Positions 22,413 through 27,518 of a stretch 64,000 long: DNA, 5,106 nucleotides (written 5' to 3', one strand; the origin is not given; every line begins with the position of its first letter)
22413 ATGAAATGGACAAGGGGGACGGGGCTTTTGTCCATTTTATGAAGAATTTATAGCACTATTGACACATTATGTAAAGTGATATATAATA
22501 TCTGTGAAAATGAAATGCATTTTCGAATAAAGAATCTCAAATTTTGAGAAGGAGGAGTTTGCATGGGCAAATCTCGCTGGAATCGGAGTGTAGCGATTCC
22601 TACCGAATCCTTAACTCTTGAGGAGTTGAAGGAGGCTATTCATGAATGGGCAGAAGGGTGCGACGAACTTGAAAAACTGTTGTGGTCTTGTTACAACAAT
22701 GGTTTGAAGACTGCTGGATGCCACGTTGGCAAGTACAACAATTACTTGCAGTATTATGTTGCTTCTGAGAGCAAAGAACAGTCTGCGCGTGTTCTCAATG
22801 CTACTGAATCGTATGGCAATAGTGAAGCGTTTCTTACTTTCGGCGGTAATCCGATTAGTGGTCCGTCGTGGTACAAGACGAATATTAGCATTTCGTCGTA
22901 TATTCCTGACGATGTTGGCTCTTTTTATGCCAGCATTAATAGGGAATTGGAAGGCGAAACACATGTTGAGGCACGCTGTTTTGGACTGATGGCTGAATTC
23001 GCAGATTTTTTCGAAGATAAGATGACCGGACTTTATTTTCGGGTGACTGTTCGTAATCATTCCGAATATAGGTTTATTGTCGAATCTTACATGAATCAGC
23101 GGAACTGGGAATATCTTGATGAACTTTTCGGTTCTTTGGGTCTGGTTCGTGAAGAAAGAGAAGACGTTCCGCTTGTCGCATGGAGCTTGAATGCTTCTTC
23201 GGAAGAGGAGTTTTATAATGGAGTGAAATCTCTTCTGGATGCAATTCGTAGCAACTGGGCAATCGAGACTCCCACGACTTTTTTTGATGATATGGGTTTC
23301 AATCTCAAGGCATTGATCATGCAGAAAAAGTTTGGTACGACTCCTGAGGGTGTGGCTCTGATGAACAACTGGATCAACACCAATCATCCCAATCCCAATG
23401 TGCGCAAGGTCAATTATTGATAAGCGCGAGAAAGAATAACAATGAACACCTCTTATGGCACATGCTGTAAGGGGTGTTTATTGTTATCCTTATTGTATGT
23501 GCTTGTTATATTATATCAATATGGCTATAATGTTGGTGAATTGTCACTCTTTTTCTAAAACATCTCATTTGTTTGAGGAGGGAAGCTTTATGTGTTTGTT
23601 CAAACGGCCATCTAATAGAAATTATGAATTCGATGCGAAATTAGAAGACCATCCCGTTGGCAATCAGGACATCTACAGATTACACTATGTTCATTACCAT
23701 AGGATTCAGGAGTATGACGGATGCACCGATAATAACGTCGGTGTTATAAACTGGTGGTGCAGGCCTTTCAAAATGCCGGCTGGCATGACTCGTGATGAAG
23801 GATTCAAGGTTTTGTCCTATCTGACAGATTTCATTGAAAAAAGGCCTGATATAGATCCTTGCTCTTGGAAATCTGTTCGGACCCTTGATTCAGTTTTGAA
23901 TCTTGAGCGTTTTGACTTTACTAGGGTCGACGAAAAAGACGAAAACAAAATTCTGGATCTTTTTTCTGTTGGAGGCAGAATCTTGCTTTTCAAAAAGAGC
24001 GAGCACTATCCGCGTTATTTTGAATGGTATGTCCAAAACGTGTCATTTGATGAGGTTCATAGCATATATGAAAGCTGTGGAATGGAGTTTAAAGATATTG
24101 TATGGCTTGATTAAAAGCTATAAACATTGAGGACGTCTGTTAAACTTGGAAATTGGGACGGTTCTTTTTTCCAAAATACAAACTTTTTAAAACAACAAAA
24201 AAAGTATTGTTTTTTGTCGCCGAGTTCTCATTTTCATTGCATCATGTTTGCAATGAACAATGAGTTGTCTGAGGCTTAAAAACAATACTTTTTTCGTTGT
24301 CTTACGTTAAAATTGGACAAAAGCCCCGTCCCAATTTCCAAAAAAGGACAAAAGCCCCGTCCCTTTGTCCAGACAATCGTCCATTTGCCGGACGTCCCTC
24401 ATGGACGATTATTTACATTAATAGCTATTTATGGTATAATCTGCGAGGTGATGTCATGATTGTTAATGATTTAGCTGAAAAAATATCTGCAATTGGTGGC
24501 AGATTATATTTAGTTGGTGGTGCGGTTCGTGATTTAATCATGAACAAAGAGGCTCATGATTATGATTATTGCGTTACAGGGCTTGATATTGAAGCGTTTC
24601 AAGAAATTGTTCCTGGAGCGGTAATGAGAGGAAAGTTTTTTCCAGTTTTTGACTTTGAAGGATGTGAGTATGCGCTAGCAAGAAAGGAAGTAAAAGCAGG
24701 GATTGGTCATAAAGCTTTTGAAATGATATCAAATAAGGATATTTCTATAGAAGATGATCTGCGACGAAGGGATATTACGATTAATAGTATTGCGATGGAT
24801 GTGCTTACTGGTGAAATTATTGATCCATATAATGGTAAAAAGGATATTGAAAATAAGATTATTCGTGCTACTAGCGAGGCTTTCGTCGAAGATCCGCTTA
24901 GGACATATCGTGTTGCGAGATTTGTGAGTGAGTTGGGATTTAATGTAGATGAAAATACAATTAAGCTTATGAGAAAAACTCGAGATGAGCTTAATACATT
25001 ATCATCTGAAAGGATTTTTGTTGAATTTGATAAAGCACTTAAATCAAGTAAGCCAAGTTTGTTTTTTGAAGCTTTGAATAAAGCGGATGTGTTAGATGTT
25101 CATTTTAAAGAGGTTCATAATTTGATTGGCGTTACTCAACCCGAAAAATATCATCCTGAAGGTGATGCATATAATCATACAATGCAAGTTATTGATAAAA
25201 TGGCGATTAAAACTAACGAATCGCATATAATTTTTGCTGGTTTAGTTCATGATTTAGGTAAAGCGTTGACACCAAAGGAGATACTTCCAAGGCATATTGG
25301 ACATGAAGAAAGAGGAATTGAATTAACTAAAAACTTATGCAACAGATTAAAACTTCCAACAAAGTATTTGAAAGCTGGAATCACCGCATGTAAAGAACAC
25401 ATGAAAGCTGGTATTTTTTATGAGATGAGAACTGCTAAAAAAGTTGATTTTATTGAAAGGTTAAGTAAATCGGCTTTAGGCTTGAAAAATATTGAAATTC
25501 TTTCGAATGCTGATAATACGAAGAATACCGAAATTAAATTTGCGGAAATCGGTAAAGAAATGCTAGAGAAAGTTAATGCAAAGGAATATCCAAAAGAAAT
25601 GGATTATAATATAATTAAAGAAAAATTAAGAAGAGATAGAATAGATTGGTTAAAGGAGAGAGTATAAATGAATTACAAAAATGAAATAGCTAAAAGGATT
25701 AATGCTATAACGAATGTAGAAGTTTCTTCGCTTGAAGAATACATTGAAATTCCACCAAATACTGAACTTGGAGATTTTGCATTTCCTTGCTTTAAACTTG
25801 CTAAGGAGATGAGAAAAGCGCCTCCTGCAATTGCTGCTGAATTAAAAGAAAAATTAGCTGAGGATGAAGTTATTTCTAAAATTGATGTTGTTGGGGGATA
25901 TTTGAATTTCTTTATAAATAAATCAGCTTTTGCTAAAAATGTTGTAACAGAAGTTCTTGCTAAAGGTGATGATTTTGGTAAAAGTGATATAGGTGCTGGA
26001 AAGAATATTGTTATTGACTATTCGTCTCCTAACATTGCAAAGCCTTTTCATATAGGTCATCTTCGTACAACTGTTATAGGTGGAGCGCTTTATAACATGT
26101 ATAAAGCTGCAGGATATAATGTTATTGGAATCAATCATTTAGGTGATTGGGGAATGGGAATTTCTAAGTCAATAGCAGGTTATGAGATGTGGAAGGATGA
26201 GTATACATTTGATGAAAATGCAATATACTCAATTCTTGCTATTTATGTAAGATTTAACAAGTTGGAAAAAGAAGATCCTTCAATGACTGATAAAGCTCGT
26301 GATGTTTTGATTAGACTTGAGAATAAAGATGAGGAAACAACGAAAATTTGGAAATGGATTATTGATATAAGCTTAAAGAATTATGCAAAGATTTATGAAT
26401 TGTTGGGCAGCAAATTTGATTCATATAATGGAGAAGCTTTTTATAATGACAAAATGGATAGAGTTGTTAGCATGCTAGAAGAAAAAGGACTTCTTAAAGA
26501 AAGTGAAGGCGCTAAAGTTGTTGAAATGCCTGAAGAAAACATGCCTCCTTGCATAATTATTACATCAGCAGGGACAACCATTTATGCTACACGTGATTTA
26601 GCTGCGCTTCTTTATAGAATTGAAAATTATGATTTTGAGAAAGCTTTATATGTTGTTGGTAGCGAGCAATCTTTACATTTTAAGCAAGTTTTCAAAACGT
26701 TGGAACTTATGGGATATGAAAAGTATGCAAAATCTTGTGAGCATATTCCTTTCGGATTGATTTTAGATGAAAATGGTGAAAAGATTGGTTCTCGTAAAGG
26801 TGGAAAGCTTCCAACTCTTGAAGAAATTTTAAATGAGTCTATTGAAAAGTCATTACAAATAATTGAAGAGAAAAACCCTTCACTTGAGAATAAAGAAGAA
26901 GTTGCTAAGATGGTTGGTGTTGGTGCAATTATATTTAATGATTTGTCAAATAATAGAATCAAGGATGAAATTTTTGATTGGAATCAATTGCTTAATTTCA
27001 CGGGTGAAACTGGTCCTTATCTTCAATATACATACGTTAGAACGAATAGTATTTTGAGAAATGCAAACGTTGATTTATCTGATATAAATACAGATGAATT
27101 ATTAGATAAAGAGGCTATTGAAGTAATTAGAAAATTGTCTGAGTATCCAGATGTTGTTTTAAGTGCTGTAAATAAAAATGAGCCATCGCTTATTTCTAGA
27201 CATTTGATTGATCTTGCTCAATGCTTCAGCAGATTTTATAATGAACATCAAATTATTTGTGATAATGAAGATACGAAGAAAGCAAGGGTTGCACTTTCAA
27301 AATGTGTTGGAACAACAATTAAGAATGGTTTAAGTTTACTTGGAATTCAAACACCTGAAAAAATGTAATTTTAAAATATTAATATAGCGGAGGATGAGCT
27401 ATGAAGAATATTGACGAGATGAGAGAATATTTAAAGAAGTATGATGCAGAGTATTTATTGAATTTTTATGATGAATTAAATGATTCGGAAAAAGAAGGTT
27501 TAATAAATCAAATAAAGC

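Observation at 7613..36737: Family of ~195 bp MITE-like palindromic elements with 28-bp TIRs, including a flipped-core copy, a core-less copy and a core fragment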

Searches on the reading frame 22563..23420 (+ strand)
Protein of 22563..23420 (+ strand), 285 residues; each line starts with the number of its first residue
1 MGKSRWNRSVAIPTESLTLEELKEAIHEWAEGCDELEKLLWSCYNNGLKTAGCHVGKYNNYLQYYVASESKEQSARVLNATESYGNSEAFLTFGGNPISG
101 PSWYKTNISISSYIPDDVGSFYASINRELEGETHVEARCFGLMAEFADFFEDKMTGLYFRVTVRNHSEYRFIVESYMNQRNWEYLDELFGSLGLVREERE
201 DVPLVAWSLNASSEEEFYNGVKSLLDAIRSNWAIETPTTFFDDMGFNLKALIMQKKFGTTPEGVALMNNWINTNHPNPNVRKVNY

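Call 32: search_protein_families(library=pfam, proteins=[window:22563-23420:+], max_evalue=0.001)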
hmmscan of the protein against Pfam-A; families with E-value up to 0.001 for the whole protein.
window:22563-23420:+ (285 aa): 0 families

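Call 88: search_protein_families(library=ncbifam, proteins=[window:22563-23420:+], max_evalue=0.01)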
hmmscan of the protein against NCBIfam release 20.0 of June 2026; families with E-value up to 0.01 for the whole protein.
window:22563-23420:+ (285 aa): 0 families

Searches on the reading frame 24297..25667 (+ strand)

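Call 21: search_protein_families(library=pfam, proteins=[window:24297-25667:+])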
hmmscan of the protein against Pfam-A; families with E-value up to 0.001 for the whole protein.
window:24297-25667:+ (456 aa): 4 families
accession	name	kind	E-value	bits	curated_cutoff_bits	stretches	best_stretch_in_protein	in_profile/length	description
PF01743.26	PolyA_pol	-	2.8e-21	76.6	23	1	70-190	1-126/126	Poly A polymerase head domain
PF12627.12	PolyA_pol_RNAbd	-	2.7e-13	49.9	22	1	214-275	1-62/64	Probable RNA and SrmB- binding site of polymerase A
PF01966.28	HD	-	5.4e-08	33.6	22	1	294-373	4-90/116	HD domain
PF04313.20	HSDR_N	-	0.00056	20.3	25.1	0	200-311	6-114/198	Type I restriction enzyme R protein N terminus (HSDR_N)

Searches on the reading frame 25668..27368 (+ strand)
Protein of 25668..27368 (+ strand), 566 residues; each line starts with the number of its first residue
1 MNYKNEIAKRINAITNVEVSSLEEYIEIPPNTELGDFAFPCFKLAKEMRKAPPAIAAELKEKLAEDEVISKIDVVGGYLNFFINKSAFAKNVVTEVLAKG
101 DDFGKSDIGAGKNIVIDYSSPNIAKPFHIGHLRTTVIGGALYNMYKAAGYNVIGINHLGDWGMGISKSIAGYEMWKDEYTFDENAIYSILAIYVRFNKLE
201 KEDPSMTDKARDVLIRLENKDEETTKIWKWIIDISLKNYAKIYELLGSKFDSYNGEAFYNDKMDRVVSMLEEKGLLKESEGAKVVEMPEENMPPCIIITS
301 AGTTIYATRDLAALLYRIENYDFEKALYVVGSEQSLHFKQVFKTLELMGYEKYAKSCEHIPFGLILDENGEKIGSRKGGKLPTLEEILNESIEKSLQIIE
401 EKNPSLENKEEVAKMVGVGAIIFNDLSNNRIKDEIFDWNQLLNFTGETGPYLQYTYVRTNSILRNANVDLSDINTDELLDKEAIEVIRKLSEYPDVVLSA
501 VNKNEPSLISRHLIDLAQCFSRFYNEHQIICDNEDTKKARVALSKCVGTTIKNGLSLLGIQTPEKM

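Call 28: search_protein_families(library=ncbifam, proteins=[window:25668-27368:+], max_evalue=1e-10)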
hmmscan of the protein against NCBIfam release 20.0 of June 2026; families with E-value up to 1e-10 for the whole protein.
window:25668-27368:+ (566 aa): 4 families
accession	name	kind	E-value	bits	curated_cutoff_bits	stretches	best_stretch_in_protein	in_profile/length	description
TIGR00456.1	argS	equivalog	1.1e-146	489.6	261.65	1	5-566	3-569/569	arginine--tRNA ligase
NF002447.0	PRK01611.3-4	equivalog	3.1e-95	319.9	460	2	325-566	361-613/613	arginine--tRNA ligase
NF002446.0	PRK01611.3-3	equivalog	1.3e-93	314.4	399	2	205-566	259-636/636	arginine--tRNA ligase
NF045898.1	ArgS_rel_codon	equivalog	1.6e-27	96.8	340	1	452-566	211-327/327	ArgS-related anticodon-binding protein NrtL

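Call 29: find_encoding_contigs(protein=window:25668-27368:+, flank=10000, max_places=4)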
Protein window:25668-27368:+ (566 aa): 10 contigs read that carry it; 4 places shown.
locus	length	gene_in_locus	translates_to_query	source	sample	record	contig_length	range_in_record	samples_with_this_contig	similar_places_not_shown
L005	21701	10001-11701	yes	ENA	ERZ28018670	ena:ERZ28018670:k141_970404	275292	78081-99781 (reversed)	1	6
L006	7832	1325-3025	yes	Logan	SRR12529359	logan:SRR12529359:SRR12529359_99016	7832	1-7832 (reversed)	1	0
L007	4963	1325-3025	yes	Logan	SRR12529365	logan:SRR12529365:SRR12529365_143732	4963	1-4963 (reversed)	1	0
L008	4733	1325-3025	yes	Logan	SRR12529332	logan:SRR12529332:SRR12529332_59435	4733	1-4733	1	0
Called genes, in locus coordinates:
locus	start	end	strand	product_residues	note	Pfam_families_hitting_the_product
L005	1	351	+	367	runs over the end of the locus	PF03979:Sigma70_r1_1, PF00140:Sigma70_r1_2, PF04542:Sigma70_r2, PF04539:Sigma70_r3, PF04545:Sigma70_r4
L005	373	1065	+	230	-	PF06347:SH3_4, PF08239:SH3_3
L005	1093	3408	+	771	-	PF13567:DUF4131, PF03772:Competence, PF00753:Lactamase_B, PF12706:Lactamase_B_2 (weak)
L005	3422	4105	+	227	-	-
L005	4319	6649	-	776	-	PF13191:AAA_16, PF00004:AAA, PF05621:TniB (weak), PF17871:AAA_lid_9, PF00004:AAA, PF07724:AAA_2, PF07728:AAA_5, PF10431:ClpB_D2-small, +14 more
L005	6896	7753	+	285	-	-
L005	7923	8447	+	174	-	-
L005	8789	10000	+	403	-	PF01743:PolyA_pol, PF12627:PolyA_pol_RNAbd, PF01966:HD (weak)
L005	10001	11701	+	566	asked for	PF03485:Arg_tRNA_synt_N, PF00750:tRNA-synt_1d, PF05746:DALR_1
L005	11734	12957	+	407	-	PF01704:UDPGP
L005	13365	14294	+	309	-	PF01116:F_bP_aldolase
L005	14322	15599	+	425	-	-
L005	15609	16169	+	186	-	PF06541:ABC_trans_CmpB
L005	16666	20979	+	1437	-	PF00480:ROK (faint), PF01548:DEDD_Tnp_IS110 (faint), PF01869:BcrAD_BadFG, PF09989:DUF2229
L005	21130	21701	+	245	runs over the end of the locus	PF01520:Amidase_3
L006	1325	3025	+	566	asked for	PF03485:Arg_tRNA_synt_N, PF00750:tRNA-synt_1d, PF05746:DALR_1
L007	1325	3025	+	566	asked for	PF03485:Arg_tRNA_synt_N, PF00750:tRNA-synt_1d, PF05746:DALR_1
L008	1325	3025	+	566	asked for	PF03485:Arg_tRNA_synt_N, PF00750:tRNA-synt_1d, PF05746:DALR_1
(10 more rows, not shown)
